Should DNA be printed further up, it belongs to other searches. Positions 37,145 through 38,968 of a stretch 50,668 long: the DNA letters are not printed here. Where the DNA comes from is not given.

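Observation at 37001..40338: Phage-encoded ubiquitin-like conjugation-type cassette: Ubl-like, E2-like(?), JAB and E1-like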

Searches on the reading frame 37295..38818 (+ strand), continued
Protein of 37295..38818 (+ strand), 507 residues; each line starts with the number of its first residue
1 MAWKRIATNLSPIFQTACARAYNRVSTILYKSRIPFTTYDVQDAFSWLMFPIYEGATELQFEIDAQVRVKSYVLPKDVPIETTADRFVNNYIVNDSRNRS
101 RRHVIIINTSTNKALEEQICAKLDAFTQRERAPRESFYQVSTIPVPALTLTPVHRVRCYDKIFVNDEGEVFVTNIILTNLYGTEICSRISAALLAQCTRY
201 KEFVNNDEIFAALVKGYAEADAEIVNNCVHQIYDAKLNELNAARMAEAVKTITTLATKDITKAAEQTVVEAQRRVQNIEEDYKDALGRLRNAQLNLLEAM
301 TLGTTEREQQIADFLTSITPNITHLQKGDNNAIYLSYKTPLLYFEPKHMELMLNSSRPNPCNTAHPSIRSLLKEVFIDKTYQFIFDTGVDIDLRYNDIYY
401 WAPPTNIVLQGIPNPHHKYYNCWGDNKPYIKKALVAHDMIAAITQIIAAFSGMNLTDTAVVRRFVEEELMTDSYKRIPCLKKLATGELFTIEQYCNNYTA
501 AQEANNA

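Call 54: search_protein_representatives(alignment_id=A1)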
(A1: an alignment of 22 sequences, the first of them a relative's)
Query: 22 sequences, 487 profile positions. Proteins with E-value up to 0.001 (for the whole library): 2163; up to 1e-10: 1561; up to 1e-30: 187. The best 150 are listed.
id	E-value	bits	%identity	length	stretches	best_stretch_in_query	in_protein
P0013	3.7e-206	702.0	-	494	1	1-487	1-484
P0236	1.0e-181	621.4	-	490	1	1-487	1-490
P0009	2.6e-177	606.8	-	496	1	2-486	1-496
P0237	1.6e-169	581.1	-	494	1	3-486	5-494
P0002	7.7e-163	559.1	-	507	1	2-486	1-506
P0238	8.8e-132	456.7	-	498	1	1-485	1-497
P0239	6.2e-129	447.3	-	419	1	159-470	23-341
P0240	9.6e-126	436.8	-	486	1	1-486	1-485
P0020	1.5e-125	436.2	-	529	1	4-486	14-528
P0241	3.2e-114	398.8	-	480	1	2-486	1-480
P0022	1.6e-106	373.4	-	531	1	27-487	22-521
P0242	2.3e-106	372.9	-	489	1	14-477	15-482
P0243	9.6e-104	364.2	-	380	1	1-373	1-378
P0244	1.5e-102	360.3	-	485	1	14-481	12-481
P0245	7.5e-101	354.7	-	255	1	237-486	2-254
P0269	4.0e-59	217.1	-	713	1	106-482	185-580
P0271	1.9e-57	211.6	-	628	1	102-480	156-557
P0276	1.6e-54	201.9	-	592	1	24-482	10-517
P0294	1.5e-47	178.9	-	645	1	188-484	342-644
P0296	8.3e-47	176.4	-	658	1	201-479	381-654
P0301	3.0e-45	171.3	-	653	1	193-486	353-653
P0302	1.6e-44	168.9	-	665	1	184-482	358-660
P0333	1.8e-39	152.2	-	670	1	208-482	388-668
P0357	5.9e-36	140.6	-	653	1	211-483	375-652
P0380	5.7e-34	134.1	-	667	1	49-476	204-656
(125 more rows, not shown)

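Call 55: search_protein_families(library=pfam, proteins=[P0269, P0271, P0294, P0296, P0301, P0302, P0333, P0380, P0357, P0276], max_evalue=0.01)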
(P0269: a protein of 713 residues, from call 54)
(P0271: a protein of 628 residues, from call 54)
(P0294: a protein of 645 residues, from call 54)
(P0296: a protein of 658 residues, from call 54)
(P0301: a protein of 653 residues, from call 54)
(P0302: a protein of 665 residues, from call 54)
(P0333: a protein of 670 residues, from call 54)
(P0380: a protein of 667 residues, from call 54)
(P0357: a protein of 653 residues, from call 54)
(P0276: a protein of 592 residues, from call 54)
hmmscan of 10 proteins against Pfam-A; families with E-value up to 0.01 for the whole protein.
P0269 (713 aa): 0 families

P0271 (628 aa): 0 families

P0294 (645 aa): 1 family
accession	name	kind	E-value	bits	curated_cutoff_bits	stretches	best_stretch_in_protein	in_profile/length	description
PF21845.1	DUF6904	-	0.0084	16.3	27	0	349-405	158-215/238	Domain of unknown function (DUF6904)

P0296 (658 aa): 2 families
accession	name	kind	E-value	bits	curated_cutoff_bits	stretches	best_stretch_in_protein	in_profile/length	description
PF18129.7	SH3_12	-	2.3e-09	37.5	26.2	1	65-131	2-68/69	Xrn1 SH3-like domain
PF00038.26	Filament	-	0.00063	19.9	40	1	382-475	45-138/313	Intermediate filament protein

P0301 (653 aa): 0 families

P0302 (665 aa): 1 family
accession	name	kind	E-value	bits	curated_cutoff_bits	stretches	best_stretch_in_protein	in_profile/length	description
PF18129.7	SH3_12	-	6.9e-05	23.2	26.2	1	2-61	4-66/69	Xrn1 SH3-like domain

P0333 (670 aa): 1 family
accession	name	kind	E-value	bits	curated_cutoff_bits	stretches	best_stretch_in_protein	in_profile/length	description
PF18129.7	SH3_12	-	0.0061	16.9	26.2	0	31-62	36-67/69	Xrn1 SH3-like domain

P0380 (667 aa): 0 families

P0357 (653 aa): 1 family
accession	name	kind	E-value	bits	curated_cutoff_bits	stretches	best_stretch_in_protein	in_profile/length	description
PF18129.7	SH3_12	-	0.0089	16.4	26.2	0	2-62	4-67/69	Xrn1 SH3-like domain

P0276 (592 aa): 0 families

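Call 66: find_encoding_contigs(protein=P0002, flank=7000, max_places=3)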
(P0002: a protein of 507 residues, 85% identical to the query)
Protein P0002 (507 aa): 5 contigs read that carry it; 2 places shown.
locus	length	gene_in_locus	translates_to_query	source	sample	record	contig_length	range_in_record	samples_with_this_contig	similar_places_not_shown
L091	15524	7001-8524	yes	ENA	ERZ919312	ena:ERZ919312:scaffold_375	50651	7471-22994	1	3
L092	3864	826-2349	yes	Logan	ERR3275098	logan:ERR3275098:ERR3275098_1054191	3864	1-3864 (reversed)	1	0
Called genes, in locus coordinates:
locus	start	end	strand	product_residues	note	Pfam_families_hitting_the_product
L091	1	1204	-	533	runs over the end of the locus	PF04466:Terminase_3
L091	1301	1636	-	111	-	-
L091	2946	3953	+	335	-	-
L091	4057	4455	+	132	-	-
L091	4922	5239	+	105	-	-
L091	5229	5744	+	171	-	PF13392:HNH_3 (weak), PF22083:I-HmuI_NUMOD-like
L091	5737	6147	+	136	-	-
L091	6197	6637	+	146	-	-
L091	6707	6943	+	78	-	-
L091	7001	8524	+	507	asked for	-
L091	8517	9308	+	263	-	-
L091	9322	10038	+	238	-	PF00899:ThiF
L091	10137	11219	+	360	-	PF00078:RVT_1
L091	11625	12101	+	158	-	-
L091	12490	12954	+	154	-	PF11672:DUF3268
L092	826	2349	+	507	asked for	-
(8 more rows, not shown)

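Call 108: search_solved_structures(query=A1, max_evalue=10, show_alignments=1)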
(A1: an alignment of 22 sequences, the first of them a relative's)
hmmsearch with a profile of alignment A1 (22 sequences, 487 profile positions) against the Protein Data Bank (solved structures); distinct sequences matched with E-value up to 10: 20.
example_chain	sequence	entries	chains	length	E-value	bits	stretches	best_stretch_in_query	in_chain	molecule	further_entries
3vjf_A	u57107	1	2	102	0.12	14.2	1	184-269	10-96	WA20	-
4zry_B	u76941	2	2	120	0.19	13.6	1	241-305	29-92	Keratin, type II cytoskeletal 1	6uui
6abo_B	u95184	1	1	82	0.25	13.2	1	232-282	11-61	Intermediate filament family orphan 1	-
7tbq_A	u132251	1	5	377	0.28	13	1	205-262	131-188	D7 LOV2-DARPin fusion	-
1wix_A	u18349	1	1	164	0.36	12.7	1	164-279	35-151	Hook homolog 1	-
2jq9_A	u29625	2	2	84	0.59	12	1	224-299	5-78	Vacuolar protein sorting-associating protein 4A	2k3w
9zre_A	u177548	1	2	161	0.72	11.7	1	197-243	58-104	Polyprotein P1234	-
3hgf_A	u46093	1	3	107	0.72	11.7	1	187-275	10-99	Rhoptry protein fragment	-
9zrf_A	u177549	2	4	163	0.74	11.7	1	197-243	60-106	Polyprotein P1234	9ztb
8tno_A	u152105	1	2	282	0.81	11.5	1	155-263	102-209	UNC_239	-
7e58_A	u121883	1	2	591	1.4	10.7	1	208-289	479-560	Guanylate-binding protein 2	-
7m1s_A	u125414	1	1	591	1.4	10.7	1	208-289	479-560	Guanylate-binding protein 2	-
7tal_A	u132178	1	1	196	1.5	10.7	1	207-263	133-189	D4_deltaDARP LOV2-DARPin fusion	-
2n5e_A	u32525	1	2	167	1.6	10.5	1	197-302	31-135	Apolipoprotein A-I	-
8bd7_W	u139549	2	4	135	2.7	9.8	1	238-312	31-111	Intraflagellar transport particle protein IFT20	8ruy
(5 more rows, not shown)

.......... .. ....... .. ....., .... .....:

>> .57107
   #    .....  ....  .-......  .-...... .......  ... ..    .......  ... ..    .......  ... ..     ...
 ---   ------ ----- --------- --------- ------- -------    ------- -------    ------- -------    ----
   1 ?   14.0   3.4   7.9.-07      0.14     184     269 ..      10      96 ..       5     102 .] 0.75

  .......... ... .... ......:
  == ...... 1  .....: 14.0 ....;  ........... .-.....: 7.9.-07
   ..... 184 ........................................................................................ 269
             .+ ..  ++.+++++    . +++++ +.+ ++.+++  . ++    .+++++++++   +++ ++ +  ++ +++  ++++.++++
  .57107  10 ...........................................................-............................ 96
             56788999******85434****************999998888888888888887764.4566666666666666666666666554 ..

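Call 109: search_protein_families(library=pfam, proteins=[P0003, P0004, P0005, P0006, P0007, P0008, P0010, P0015, P0017, P0019], max_evalue=0.5)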
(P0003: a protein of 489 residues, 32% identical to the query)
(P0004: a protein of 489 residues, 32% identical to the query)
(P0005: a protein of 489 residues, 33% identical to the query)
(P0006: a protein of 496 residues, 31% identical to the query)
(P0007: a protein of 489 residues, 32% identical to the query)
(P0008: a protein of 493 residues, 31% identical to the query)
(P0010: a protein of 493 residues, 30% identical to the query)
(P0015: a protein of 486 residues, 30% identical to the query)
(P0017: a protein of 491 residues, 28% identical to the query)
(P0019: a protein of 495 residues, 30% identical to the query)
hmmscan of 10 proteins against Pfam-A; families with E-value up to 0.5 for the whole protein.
P0003 (489 aa): 2 families
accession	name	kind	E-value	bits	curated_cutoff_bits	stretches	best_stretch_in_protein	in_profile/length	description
PF04358.19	DsrC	-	0.063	14.2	24.9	0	197-247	36-85/107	DsrC like protein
PF02181.28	FH2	-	0.075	12.6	34.8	1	248-326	271-351/372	Formin Homology 2 Domain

P0004 (489 aa): 2 families
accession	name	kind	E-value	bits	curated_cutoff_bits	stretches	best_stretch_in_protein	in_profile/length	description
PF04358.19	DsrC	-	0.024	15.5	24.9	0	197-232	36-71/107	DsrC like protein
PF07221.17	GlcNAc_2-epim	-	0.061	13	23.4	1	81-222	61-197/347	N-acylglucosamine 2-epimerase (GlcNAc 2-epimerase)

P0005 (489 aa): 3 families
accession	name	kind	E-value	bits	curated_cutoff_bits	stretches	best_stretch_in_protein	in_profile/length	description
PF07221.17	GlcNAc_2-epim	-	0.069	12.8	23.4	1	82-223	62-198/347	N-acylglucosamine 2-epimerase (GlcNAc 2-epimerase)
PF04358.19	DsrC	-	0.15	12.9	24.9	0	197-232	36-71/107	DsrC like protein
PF22481.1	DUF6985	-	0.21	12.5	24.5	1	193-277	15-102/148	Domain of unknown function (DUF6985)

P0006 (496 aa): 8 families
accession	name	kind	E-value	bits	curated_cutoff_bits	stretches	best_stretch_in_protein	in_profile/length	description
PF02403.27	Seryl_tRNA_N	-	0.0017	19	28.2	1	190-285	1-96/108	Seryl-tRNA synthetase N-terminal domain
PF01544.23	CorA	-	0.014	15.2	27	1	229-287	164-223/292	CorA-like Mg2+ transporter protein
PF08542.16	Rep_fac_C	-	0.046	14.6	23.6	0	198-270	4-77/88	Replication factor C C-terminal domain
PF01442.23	Apolipoprotein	-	0.049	13.8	90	1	209-283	65-138/190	Apolipoprotein A1/A4/E domain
PF03879.20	Cgr1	-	0.1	13.5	32.5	1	224-274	31-81/108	Cgr1 family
PF07730.19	HisKA_3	-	0.19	12.8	24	0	246-278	31-62/68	Histidine kinase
PF06594.17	HCBP_related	-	0.21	12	21.4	0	470-483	5-18/42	Haemolysin-type calcium binding protein related domain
PF11727.13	ISG65-75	-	0.26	10.9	25.1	1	229-308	30-108/281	Invariant surface glycoprotein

P0007 (489 aa): 1 family
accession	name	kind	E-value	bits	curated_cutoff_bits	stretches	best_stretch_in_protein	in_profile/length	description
PF04358.19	DsrC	-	0.031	15.1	24.9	0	197-232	36-71/107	DsrC like protein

P0008 (493 aa): 3 families
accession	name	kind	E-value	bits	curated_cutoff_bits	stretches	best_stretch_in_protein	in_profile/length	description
PF18593.6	CdiI_2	-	0.085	14.1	26.7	0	326-358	26-58/91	CdiI immunity protein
PF10076.14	Phage_Mu_Gp48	-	0.12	12.6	37.4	0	319-373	8-61/150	Bacteriophage Mu-like, Gp48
PF07045.17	DUF1330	-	0.13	13.1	23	1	181-253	11-82/94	Domain of unknown function (DUF1330)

P0010 (493 aa): 2 families
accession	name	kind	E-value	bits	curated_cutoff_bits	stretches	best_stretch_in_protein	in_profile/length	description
PF02403.27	Seryl_tRNA_N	-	0.014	16.1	28.2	1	187-282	1-96/108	Seryl-tRNA synthetase N-terminal domain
PF21662.3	WipA_N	-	0.085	13.8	27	1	247-312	33-97/105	WipA, alpha-helical hairpin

P0015 (486 aa): 1 family
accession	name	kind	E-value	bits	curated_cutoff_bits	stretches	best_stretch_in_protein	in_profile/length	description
PF01895.24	PhoU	-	0.12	13.2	23.5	0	222-268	9-55/89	PhoU domain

P0017 (491 aa): 7 families
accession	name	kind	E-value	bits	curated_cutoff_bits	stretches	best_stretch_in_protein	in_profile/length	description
PF12205.13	GIT1_C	-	0.00014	22.5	25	1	223-292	8-74/110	G protein-coupled receptor kinase-interacting protein 1 C term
PF24595.1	DUF7619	-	0.00066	20.2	27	1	102-139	22-59/133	Domain of unknown function (DUF7619)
PF13520.12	AA_permease_2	-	0.0037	16.7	27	1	87-200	69-189/427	Amino acid permease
PF02893.26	GRAM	-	0.026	14.8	23.6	1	204-267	48-110/112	GRAM domain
PF09903.14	DUF2130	-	0.13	11.9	26.7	1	183-276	129-224/255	Uncharacterized protein conserved in bacteria (DUF2130)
PF14523.12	Syntaxin_2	-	0.18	12.3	26.5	1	220-275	9-65/134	Syntaxin-like protein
PF22194.2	F-93_WHD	-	0.19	12.3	28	0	240-262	20-42/62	F-93, winged-helix domain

P0019 (495 aa): 6 families
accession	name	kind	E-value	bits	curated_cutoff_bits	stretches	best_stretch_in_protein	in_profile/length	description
PF01895.24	PhoU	-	0.074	13.9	23.5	0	233-273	16-56/89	PhoU domain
PF07361.16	Cytochrom_B562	-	0.077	14.1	30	1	209-274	9-73/102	Cytochrome b562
PF04084.20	RecA-like_ORC2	-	0.079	12.7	25.1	1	113-171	88-148/251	Origin recognition complex subunit 2 RecA-like domain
PF16657.11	Malt_amylase_C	-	0.13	12.8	27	1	140-170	6-36/75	Maltogenic Amylase, C-terminal domain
PF02217.22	T_Ag_DNA_bind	-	0.17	13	25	0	244-297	29-79/94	Origin of replication binding protein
PF14635.12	HHH_7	-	0.46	11.3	27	0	255-298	43-87/104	Helix-hairpin-helix motif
